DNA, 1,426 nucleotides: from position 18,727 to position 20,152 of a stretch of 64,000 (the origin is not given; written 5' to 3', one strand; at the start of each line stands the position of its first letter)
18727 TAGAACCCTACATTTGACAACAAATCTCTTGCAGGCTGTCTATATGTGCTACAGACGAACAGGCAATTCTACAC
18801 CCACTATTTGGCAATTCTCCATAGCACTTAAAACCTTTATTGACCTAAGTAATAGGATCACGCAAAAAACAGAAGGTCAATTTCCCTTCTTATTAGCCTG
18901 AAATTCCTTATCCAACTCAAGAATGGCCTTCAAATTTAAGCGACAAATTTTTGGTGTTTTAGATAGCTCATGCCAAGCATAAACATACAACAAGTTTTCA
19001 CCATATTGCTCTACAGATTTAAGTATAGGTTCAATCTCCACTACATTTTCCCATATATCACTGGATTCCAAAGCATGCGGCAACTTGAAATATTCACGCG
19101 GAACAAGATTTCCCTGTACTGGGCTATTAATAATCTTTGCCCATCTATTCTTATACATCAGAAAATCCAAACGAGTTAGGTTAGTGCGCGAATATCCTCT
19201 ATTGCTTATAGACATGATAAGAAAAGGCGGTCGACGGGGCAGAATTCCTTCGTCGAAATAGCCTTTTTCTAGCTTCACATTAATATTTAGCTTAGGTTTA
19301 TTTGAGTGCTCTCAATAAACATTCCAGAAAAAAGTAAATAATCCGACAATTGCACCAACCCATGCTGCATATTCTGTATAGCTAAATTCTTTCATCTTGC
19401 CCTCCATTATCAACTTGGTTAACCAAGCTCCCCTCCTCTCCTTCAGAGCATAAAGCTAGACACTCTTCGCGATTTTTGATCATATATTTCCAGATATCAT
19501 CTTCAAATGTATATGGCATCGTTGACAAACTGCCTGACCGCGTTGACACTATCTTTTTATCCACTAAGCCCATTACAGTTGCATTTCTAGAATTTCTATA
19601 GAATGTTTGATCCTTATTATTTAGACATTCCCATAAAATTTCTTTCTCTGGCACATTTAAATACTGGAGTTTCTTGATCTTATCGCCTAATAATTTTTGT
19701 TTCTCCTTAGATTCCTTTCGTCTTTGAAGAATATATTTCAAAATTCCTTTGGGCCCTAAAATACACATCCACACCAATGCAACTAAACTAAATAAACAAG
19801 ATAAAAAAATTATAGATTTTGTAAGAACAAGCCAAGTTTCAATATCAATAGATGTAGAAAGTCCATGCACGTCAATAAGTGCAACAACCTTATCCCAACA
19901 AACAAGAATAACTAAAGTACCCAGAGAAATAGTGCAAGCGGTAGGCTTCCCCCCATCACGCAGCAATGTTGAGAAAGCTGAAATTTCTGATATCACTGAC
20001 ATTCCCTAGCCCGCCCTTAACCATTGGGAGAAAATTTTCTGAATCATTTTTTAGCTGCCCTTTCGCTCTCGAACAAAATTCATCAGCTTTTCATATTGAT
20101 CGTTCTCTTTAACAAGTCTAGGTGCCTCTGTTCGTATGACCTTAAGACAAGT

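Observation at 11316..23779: Three tandem DSR2-like SIR2 defense paralogs: one fused, two split at different positions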

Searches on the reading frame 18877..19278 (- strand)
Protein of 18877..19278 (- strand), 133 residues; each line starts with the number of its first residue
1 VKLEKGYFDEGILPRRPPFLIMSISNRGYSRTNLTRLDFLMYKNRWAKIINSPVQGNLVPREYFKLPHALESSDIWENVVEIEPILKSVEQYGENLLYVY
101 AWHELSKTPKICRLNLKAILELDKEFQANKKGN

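Call 12: search_protein_families(library=pfam, proteins=[window:18877-19278:-], max_evalue=0.01)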
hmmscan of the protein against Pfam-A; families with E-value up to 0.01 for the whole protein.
window:18877-19278:- (133 aa): 0 families

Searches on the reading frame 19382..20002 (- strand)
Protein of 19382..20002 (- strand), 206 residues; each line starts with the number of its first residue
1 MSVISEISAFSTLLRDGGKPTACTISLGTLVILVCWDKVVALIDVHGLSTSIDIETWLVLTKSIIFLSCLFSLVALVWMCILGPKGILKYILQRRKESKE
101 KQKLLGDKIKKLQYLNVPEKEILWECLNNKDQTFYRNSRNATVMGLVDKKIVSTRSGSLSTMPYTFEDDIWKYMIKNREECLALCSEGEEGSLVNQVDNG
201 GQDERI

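Call 12: search_protein_families(library=pfam, proteins=[window:19382-20002:-], max_evalue=0.01)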
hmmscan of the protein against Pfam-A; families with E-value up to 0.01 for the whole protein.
window:19382-20002:- (206 aa): 1 family
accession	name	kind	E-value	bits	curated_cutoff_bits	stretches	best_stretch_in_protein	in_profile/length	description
PF14163.11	SieB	-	5.2e-07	29.8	26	1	54-176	24-136/147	Super-infection exclusion protein B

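Call 49: search_protein_families(library=padloc, proteins=[window:19382-20002:-], max_evalue=0.001)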
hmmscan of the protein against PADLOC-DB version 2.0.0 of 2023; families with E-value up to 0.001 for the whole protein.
window:19382-20002:- (206 aa): 0 families

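Call 64: search_protein_families(library=ncbifam, proteins=[window:19382-20002:-], max_evalue=0.001)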
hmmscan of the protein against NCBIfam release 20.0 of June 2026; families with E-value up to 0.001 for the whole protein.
window:19382-20002:- (206 aa): 0 families
